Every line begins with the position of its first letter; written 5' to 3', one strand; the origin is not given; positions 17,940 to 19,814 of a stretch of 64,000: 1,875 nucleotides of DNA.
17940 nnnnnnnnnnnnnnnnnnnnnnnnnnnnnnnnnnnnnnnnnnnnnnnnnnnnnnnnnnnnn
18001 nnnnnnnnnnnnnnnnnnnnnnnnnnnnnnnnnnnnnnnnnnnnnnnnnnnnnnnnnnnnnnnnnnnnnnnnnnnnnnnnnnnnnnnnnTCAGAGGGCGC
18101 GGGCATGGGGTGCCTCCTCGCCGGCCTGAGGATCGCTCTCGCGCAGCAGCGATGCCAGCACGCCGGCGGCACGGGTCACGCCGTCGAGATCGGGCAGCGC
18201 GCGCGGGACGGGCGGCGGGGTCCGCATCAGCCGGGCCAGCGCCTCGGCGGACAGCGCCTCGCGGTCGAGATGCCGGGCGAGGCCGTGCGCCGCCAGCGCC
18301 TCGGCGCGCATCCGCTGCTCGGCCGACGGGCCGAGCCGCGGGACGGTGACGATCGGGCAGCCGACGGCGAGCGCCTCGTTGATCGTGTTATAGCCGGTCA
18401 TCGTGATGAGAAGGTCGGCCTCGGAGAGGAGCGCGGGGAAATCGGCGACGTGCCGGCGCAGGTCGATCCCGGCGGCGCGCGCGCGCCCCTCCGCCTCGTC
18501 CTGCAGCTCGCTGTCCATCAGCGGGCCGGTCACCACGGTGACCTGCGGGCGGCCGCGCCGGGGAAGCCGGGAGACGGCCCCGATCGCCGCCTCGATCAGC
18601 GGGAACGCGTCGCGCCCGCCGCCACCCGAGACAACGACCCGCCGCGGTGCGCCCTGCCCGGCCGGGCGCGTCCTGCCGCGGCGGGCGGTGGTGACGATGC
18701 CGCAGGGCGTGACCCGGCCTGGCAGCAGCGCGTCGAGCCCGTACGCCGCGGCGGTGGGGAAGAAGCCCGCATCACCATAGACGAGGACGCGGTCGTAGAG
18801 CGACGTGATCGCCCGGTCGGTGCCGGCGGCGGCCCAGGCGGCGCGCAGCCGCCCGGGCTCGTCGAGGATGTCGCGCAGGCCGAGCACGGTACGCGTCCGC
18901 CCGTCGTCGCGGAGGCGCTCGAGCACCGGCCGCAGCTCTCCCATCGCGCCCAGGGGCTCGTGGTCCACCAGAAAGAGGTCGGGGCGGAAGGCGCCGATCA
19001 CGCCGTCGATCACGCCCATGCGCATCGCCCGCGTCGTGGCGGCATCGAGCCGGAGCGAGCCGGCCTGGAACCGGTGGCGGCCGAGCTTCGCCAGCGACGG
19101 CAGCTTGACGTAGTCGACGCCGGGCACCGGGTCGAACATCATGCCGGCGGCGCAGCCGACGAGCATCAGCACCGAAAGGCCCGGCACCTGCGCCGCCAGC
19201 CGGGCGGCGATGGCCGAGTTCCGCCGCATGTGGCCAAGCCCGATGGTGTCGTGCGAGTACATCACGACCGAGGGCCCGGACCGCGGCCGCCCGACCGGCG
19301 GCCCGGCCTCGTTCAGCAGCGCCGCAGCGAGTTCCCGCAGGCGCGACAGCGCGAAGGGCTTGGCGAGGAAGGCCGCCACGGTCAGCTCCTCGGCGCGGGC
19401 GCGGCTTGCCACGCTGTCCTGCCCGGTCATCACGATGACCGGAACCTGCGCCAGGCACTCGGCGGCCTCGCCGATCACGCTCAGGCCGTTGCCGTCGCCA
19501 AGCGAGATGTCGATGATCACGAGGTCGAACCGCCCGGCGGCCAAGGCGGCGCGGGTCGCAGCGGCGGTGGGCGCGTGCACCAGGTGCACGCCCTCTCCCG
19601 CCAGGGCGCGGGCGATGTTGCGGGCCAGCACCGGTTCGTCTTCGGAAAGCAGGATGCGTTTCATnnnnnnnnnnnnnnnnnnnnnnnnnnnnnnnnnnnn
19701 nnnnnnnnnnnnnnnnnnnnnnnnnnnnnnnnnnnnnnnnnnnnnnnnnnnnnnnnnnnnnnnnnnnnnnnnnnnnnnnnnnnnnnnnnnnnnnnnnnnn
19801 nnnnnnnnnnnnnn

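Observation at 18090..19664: Receiver domain fused directly to a MurG-like glycosyltransferase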

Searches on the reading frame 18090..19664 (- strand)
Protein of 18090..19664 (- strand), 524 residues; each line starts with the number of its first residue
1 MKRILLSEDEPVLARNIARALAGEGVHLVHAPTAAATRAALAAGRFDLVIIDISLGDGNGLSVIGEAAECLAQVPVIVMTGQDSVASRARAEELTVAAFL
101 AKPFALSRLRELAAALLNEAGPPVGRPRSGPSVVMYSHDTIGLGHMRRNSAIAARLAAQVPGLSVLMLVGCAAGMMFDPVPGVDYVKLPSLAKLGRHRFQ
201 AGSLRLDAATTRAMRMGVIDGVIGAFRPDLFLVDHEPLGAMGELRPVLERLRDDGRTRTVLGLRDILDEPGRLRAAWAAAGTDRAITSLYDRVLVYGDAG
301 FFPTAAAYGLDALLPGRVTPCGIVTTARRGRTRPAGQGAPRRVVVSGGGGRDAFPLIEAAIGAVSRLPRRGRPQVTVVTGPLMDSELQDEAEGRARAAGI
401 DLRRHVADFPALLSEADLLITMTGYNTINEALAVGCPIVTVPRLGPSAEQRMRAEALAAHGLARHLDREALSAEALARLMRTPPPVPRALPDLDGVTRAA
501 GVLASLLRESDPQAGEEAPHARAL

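Call 3: search_protein_families(library=pfam, proteins=[window:18090-19664:-], max_evalue=0.01)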
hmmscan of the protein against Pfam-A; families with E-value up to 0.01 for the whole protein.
window:18090-19664:- (524 aa): 4 families
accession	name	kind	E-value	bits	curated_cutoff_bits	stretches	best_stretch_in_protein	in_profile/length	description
PF00072.30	Response_reg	-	2e-16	60.6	30.2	1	4-112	1-109/111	Response regulator receiver domain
PF04101.22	Glyco_tran_28_C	-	1.3e-10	42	22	1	344-478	3-135/166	Glycosyltransferase family 28 C-terminal domain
PF13692.12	Glyco_trans_1_4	-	4.9e-05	24.1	27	1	363-457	23-123/142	Glycosyl transferases group 1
PF00201.24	UDPGT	-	0.0034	16.7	19.5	1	419-478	344-400/499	UDP-glucoronosyl and UDP-glucosyl transferase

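Call 4: search_protein_families(library=ncbifam, proteins=[window:18090-19664:-], max_evalue=0.01)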
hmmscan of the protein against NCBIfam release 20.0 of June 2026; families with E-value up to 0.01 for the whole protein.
window:18090-19664:- (524 aa): 77 families (the best 25 are shown)
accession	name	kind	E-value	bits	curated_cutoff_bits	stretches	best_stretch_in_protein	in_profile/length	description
NF007928.2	PRK10643.1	equivalog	6.2e-15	55.4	330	1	3-117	2-116/216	two-component system response regulator PmrA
NF046022.1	RespRegCpdRBruc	equivalog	1.6e-13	50.7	180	1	1-116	1-116/120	cell cycle two-component system response regulator CpdR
NF012023.0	PRK15479.1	equivalog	4.7e-12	45.9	337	1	3-118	2-117/224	transcriptional regulator TctD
TIGR01426.2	MGT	subfamily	2.1e-11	43.5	260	1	411-478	288-352/393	macrolide family glycosyltransferase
NF007820.0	PRK10529.1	equivalog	2.9e-11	43.2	325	1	2-111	2-110/225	two-component system response regulator KdpE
TIGR01818.1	ntrC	equivalog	5.8e-11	41.8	558.6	1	5-124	2-121/463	nitrogen regulation protein NR(I)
NF033791.1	ActR_PrrA_rreg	equivalog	1.4e-10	41.4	250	1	4-120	4-117/173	ActR/PrrA/RegA family redox response regulator transcription factor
NF008296.0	PRK11083.1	equivalog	2.4e-10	40.2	273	1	2-114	4-112/228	two-component system response regulator CreB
NF007969.0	PRK10693.1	equivalog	7.5e-10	38.3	329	1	2-117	8-124/337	two-component system response regulator RssB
NF007663.1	PRK10336.1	equivalog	9e-10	38.7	345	1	3-116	2-115/219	quorum sensing response regulator transcription factor QseB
NF007005.1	PRK09468.1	equivalog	1.7e-09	37.4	331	1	2-144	4-147/237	osmolarity response regulator transcription factor OmpR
TIGR01387.1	cztR_silR_copR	subfamily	1.9e-09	37.5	279.2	1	4-110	1-107/218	heavy metal response regulator transcription factor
NF041866.1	EpsW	equivalog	4.8e-09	35.9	200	1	2-118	6-126/131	exopolysaccharide biosynthesis response regulator EpsW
NF011695.0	PRK15115.1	equivalog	5.7e-09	35.2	763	1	3-109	8-114/445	two-component system response regulator GlrR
TIGR01133.1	murG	equivalog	7.9e-09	35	250.25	1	340-481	183-321/353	undecaprenyldiphospho-muramoylpentapeptide beta-N-acetylglucosaminyltransferase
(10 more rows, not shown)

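Call 5: find_homologous_proteins(query=window:18090-19664:-, max_evalue=0.00001)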
Query window:18090-19664:- (524 aa): 600 proteins with E <= 0.00001 among 8000 candidates; the best 120 are listed.
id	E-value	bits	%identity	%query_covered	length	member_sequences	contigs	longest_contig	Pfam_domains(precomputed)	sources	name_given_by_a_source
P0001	0.0e+0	1113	100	100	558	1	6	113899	PF04101.23,PF00072.31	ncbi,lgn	-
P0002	3.2e-208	711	69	97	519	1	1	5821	PF04101.23,PF00072.31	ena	-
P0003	1.3e-205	702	67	99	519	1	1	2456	PF04101.23,PF00072.31,PF13692.13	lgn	-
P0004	2.7e-203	694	67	97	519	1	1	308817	PF04101.23,PF00072.31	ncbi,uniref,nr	ncbi:response regulator [Ovoidimarina sediminis]|uniref:response regulator n=1 Tax=Ovoidimarina sedi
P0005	2.7e-203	694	68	97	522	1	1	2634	PF04101.23,PF00072.31,PF13692.13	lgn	-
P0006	2.3e-202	691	66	99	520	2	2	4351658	PF04101.23,PF00072.31,PF13692.13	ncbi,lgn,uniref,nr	ncbi:response regulator [Silicimonas algicola]|uniref:Putative glycosyltransferase n=1 Tax=Silicimon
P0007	5.9e-200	683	65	97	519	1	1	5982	PF00534.27,PF04101.23,PF00072.31,PF13692.13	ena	-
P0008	3.3e-199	681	66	99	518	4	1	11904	PF04101.23,PF00072.31,PF13692.13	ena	-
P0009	2.2e-197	675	66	99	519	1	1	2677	PF04101.23,PF00072.31,PF13692.13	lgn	-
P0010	1.4e-196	672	65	95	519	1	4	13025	PF04101.23,PF00072.31,PF13692.13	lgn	-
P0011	3.4e-196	671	66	97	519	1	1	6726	PF04101.23,PF00072.31,PF13692.13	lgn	-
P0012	4.8e-196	671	63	99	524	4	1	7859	PF04101.23,PF00072.31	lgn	-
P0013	5.1e-196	670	65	97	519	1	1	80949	PF04101.23,PF00072.31,PF13692.13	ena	-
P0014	8.8e-196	670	65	98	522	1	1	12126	PF04101.23,PF00072.31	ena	-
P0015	3.4e-194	664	67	97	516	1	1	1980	PF00534.27,PF04101.23,PF00072.31,PF13692.13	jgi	jgi:predicted glycosyltransferase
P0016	2.0e-193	662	64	99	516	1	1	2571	PF04101.23,PF00072.31,PF13692.13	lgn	-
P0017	3.5e-193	661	64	99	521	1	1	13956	PF04101.23,PF00072.31,PF13692.13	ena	-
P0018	4.2e-193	661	64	99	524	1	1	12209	PF04101.23,PF00072.31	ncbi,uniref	ncbi:MAG: response regulator [Albidovulum sp.]|uniref:glycosyltransferase family protein n=1 Tax=Alb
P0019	8.9e-193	660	63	98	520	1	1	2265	PF13528.13,PF04101.23,PF00072.31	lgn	-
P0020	4.7e-192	657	65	98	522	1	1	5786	PF04101.23,PF00072.31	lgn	-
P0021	1.2e-191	656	64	98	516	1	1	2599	PF04101.23,PF00072.31,PF13692.13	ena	-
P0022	3.3e-191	655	65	98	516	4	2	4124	PF04101.23,PF00072.31,PF13692.13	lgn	-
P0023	1.6e-190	652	62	99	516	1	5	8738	PF00534.27,PF04101.23,PF00072.31,PF13692.13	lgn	-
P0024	2.8e-190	652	66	97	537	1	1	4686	PF04101.23,PF00072.31,PF13692.13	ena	-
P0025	3.4e-190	651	64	96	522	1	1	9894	PF04101.23,PF00072.31,PF13692.13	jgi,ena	jgi:predicted glycosyltransferase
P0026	3.6e-190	651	63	99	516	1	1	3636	PF00534.27,PF04101.23,PF00072.31,PF13692.13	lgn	-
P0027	6.9e-190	650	63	99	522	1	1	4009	PF04101.23,PF00072.31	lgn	-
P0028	2.0e-189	649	63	99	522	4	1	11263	PF04101.23,PF00072.31,PF13692.13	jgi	jgi:predicted glycosyltransferase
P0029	2.3e-189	649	63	98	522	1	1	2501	PF04101.23,PF00072.31,PF13692.13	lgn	-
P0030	3.7e-189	648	63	99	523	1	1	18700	PF04101.23,PF00072.31,PF13692.13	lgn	-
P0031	4.8e-189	647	64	98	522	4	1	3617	PF04101.23,PF00072.31,PF13692.13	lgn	-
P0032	8.9e-189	647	63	99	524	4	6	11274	PF04101.23,PF00072.31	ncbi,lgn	-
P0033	1.2e-188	646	62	99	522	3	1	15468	PF04101.23,PF00072.31,PF13692.13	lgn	-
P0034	2.2e-188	645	62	98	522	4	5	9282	PF04101.23,PF00072.31,PF13692.13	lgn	-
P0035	1.2e-187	643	60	99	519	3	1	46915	PF04101.23,PF00072.31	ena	-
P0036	2.4e-187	642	62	99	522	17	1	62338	PF04101.23,PF00072.31,PF13692.13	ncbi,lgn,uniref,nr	ncbi:response regulator [Marivita sp.]|uniref:response regulator n=1 Tax=Marivita sp. TaxID=2003365 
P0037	3.1e-187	642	64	97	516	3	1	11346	PF00534.27,PF04101.23,PF00072.31,PF13692.13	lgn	-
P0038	1.8e-186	639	63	96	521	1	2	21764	PF04101.23,PF00072.31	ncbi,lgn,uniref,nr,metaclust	ncbi:response regulator [Pseudaestuariivita atlantica]|uniref:Response regulatory domain-containing 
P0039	2.4e-186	639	64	97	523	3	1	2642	PF04101.23,PF00072.31,PF13692.13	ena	-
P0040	2.7e-186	638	64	99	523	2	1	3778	PF04101.23,PF00072.31,PF13692.13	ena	-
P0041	2.8e-186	638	62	99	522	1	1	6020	PF04101.23,PF00072.31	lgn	-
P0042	3.0e-186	638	63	97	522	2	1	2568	PF04101.23,PF00072.31,PF13692.13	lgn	-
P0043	5.1e-186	638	63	97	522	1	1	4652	PF00534.27,PF04101.23,PF00072.31,PF13692.13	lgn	-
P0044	5.7e-186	637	63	99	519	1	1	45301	PF04101.23,PF00072.31,PF13692.13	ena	-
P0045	9.6e-186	637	62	99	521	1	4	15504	PF04101.23,PF00072.31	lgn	-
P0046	1.5e-185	636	62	99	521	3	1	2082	PF04101.23,PF00072.31,PF13692.13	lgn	-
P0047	1.7e-185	636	64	96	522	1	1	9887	PF04101.23,PF00072.31,PF13692.13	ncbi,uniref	ncbi:MAG: response regulator [Albidovulum sp.]|uniref:response regulator n=1 Tax=Albidovulum sp. Tax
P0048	2.5e-185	635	62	99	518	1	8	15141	PF04101.23,PF00072.31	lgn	-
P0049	4.6e-185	634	62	96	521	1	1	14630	PF04101.23,PF00072.31,PF13692.13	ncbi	-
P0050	5.8e-184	631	62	99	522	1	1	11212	PF00534.27,PF04101.23,PF00072.31,PF13692.13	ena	-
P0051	6.8e-183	627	62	99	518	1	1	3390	PF04101.23,PF00072.31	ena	-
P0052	1.4e-182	626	61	99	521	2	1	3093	PF04101.23,PF00072.31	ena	-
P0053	9.7e-182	623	61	99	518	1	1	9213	PF04101.23,PF00072.31,PF13692.13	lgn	-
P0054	3.5e-180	618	61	99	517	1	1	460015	PF04101.23,PF00072.31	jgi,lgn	jgi:predicted glycosyltransferase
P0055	1.5e-179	616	58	98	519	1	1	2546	PF04101.23,PF00072.31,PF13692.13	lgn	-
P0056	1.2e-178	613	60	99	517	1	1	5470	PF04101.23,PF00072.31,PF13692.13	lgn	-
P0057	1.2e-178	613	60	99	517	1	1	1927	PF04101.23,PF00072.31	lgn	-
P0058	6.9e-178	611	61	99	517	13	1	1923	PF04101.23,PF00072.31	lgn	-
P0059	1.2e-174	600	59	99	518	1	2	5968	PF04101.23,PF00072.31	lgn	-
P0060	2.8e-173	596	59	99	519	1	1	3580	PF04101.23,PF00072.31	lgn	-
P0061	5.3e-173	595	60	97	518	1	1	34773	PF04101.23,PF00072.31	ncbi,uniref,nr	ncbi:response regulator [Palleronia caenipelagi]|uniref:Response regulator n=1 Tax=Palleronia caenip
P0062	1.3e-170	587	56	97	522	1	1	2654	PF04101.23,PF00072.31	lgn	-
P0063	5.0e-170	585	58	94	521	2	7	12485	PF04101.23,PF00072.31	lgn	-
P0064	1.5e-169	583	57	95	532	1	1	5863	PF04101.23,PF00072.31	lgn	-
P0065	2.2e-169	583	57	97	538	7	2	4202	PF04101.23,PF00072.31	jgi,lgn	jgi:predicted glycosyltransferase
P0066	3.1e-169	582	56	97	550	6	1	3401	PF04101.23,PF00072.31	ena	-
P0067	3.6e-169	582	57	94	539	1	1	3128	PF04101.23,PF00072.31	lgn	-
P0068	4.8e-169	582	57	99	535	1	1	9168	PF04101.23,PF00072.31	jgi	-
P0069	7.0e-169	581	57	99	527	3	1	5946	PF04101.23,PF00072.31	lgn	-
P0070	1.4e-168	580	57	97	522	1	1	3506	PF04101.23,PF00072.31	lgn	-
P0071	3.2e-168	579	57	92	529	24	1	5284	PF04101.23,PF00072.31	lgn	-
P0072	5.5e-168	578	57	94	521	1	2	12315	PF04101.23,PF00072.31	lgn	-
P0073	1.8e-167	576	59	91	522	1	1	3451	PF04101.23,PF00072.31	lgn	-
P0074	2.7e-167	576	56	99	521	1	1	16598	PF04101.23,PF00072.31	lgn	-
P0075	3.6e-167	575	56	98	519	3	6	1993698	PF00072.31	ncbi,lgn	-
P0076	6.2e-167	575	54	99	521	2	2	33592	PF04101.23,PF00072.31,PF13692.13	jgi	jgi:predicted glycosyltransferase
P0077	7.2e-167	574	55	93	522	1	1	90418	PF04101.23,PF00072.31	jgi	jgi:predicted glycosyltransferase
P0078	7.2e-167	574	55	98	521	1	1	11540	PF04101.23,PF00072.31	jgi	jgi:predicted glycosyltransferase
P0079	1.0e-166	574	55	97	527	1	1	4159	PF04101.23,PF00072.31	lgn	-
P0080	2.1e-166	573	58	93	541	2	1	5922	PF04101.23,PF00072.31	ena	-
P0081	2.2e-166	573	57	94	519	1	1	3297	PF04101.23,PF00072.31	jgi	jgi:predicted glycosyltransferase/CheY-like chemotaxis protein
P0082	3.2e-166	572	56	97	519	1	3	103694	PF04101.23,PF00072.31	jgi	jgi:predicted glycosyltransferase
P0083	6.4e-166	571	55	99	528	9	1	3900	PF04101.23,PF00072.31,PF13692.13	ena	-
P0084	7.0e-166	571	56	94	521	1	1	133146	PF04101.23,PF00072.31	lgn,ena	-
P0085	2.7e-165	569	56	94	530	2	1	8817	PF04101.23,PF00072.31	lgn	-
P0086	3.3e-165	569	56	94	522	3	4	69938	PF04101.23,PF00072.31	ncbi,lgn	-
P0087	3.5e-165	569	60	91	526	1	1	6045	PF04101.23,PF00072.31,PF13692.13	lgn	-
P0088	6.9e-165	568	58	92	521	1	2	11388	PF04101.23,PF00072.31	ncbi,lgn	-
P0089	1.3e-164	567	56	94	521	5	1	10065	PF04101.23,PF00072.31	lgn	-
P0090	1.3e-164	567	55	99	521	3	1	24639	PF04101.23,PF00072.31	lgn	-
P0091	1.3e-164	567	55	97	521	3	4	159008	PF04101.23,PF00072.31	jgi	jgi:predicted glycosyltransferase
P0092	2.9e-164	566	57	94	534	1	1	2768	PF04101.23,PF00072.31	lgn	-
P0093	3.2e-164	566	55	98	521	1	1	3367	PF04101.23,PF00072.31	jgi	jgi:predicted glycosyltransferase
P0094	4.0e-164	565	56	99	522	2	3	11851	PF04101.23,PF00072.31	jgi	jgi:predicted glycosyltransferase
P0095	4.2e-164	565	55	97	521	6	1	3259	PF04101.23,PF00072.31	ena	-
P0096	1.1e-163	564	56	94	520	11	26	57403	PF04101.23,PF00072.31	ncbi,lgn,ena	-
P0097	1.1e-163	564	56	97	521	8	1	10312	PF04101.23,PF00072.31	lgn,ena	-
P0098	2.1e-163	563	57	94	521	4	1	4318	PF04101.23,PF00072.31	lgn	-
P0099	2.7e-163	563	55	91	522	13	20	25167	PF04101.23,PF00072.31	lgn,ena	-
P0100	3.9e-163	562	55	97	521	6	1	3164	PF04101.23,PF00072.31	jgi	jgi:predicted glycosyltransferase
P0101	5.2e-163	562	58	91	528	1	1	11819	PF04101.23,PF00072.31,PF13692.13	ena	-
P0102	8.9e-163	561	54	97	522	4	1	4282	PF04101.23,PF00072.31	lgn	-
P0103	1.3e-162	560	57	92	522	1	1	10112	PF04101.23,PF00072.31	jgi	jgi:predicted glycosyltransferase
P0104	2.2e-162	560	59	91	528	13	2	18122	PF04101.23,PF00072.31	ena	-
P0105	3.4e-162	559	54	96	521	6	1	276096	PF04101.23,PF00072.31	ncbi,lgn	-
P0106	4.4e-162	559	51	99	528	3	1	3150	PF04101.23,PF00072.31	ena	-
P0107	7.3e-162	558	53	98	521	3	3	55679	PF04101.23,PF00072.31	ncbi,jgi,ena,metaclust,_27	metaclust:\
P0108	7.3e-162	558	53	98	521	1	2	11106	PF04101.23,PF00072.31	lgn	-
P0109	1.2e-161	557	56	94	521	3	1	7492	PF04101.23,PF00072.31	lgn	-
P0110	1.4e-161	557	55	97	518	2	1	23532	PF04101.23,PF00072.31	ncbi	-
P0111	2.2e-161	556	54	99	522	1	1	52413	PF04101.23,PF00072.31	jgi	jgi:predicted glycosyltransferase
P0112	2.4e-161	556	55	95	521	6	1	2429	PF04101.23,PF00072.31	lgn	-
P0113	3.1e-161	556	53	99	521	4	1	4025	PF04101.23,PF00072.31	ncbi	ncbi:MAG: response regulator [Tabrizicola sp.]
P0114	5.3e-161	555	55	93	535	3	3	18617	PF04101.23,PF00072.31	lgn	-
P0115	5.8e-161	555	55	93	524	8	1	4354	PF04101.23,PF00072.31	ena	-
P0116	6.7e-161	555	54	97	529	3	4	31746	PF04101.23,PF00072.31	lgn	-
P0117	7.8e-161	554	55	95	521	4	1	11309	PF04101.23,PF00072.31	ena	-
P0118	7.8e-161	554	54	98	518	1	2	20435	PF04101.23,PF00072.31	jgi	jgi:predicted glycosyltransferase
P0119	5.0e-160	552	54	94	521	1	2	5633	PF04101.23,PF00072.31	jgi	jgi:predicted glycosyltransferase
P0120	1.3e-159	550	54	99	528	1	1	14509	PF04101.23,PF00072.31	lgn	-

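Call 6: search_solved_structures(query=window:18090-19664:-, max_evalue=0.01)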
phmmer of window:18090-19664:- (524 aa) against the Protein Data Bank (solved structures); distinct sequences matched with E-value up to 0.01: 113 (the best 60 are shown).
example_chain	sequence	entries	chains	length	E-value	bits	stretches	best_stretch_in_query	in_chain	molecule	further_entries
1zh2_A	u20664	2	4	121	6.7e-11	45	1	2-111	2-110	KDP operon transcriptional regulatory protein kdpE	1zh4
4kny_A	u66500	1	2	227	1e-10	44.4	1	2-117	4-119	KDP operon transcriptional regulatory protein KdpE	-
4kfc_A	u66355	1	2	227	1e-10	44.4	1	2-117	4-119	KDP operon transcriptional regulatory protein KdpE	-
6lgq_D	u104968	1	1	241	1.2e-10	44.2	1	2-117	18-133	DNA-binding response regulator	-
5uic_A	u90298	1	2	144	2.9e-10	42.8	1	3-110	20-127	Two-component response regulator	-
3w9s_A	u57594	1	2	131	4e-10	42.4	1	3-118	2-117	OmpR family response regulator in two-component regulatory system with BasS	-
4l85_A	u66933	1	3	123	9.8e-10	41.1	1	2-111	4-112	KDP operon transcriptional regulatory protein KdpE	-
8jo2_H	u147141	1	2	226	1.7e-09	40.4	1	3-118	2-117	DNA-binding transcriptional regulator BasR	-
4s04_A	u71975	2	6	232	1.8e-09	40.3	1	3-118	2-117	DNA-binding transcriptional regulator BasR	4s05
4q7e_A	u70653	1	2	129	6.6e-09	38.4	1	3-108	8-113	Response regulator of a two component regulatory system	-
1zit_A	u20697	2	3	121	1.4e-08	37.3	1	1-109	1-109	transcriptional regulator (NtrC family)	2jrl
3rqi_A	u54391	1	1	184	5e-08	35.5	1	2-148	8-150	Response regulator protein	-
5lwk_A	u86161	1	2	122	4e-07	32.5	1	2-110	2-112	Transcriptional regulatory protein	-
3dzd_A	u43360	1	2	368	9.2e-07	31.3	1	2-109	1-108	Transcriptional regulator (NtrC family)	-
2msw_A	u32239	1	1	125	1.2e-06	31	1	1-83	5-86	Response regulator/sensor histidine kinase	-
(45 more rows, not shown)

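Call 11: find_encoding_contigs(protein=P0001, flank=10000, max_places=3)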
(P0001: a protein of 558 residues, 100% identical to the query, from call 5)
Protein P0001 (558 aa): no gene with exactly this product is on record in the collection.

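Call 12: find_encoding_contigs(protein=P0006, flank=10000, max_places=2)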
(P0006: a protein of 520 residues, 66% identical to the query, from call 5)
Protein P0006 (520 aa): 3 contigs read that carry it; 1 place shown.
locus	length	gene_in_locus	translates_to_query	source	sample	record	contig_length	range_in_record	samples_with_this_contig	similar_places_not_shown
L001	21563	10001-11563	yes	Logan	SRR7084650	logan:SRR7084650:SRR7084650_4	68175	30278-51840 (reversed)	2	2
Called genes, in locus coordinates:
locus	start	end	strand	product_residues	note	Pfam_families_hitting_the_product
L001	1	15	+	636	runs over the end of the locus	PF00294:PfkB, PF09863:DUF2090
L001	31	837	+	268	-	PF04962:KduI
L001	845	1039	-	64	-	PF00403:HMA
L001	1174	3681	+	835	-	PF00403:HMA, PF00122:E1-E2_ATPase, PF00702:Hydrolase, PF12710:HAD (weak), PF08282:Hydrolase_3 (faint)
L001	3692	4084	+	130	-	PF00376:MerR, PF13411:MerR_1, PF09278:MerR-DNA-bind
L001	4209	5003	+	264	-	PF03734:YkuD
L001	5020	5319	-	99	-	-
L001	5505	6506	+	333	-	-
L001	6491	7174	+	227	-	PF01636:APH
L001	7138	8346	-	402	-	PF00072:Response_reg, PF00158:Sigma54_activat (faint), PF14532:Sigma54_activ_2, PF25601:AAA_lid_14, PF02954:HTH_8, PF13556:HTH_30 (weak)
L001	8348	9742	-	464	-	PF00512:HisKA, PF02518:HATPase_c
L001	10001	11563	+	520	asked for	PF00072:Response_reg, PF04101:Glyco_tran_28_C, PF13692:Glyco_trans_1_4 (weak)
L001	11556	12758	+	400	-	PF13439:Glyco_transf_4, PF13579:Glyco_trans_4_4, PF20706:GT4-conflict, PF00534:Glycos_transf_1, PF13692:Glyco_trans_1_4, PF13524:Glyco_trans_1_2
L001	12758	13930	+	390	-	PF13439:Glyco_transf_4, PF13579:Glyco_trans_4_4, PF00534:Glycos_transf_1, PF13692:Glyco_trans_1_4, PF13524:Glyco_trans_1_2 (weak)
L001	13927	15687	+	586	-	PF00664:ABC_membrane, PF00005:ABC_tran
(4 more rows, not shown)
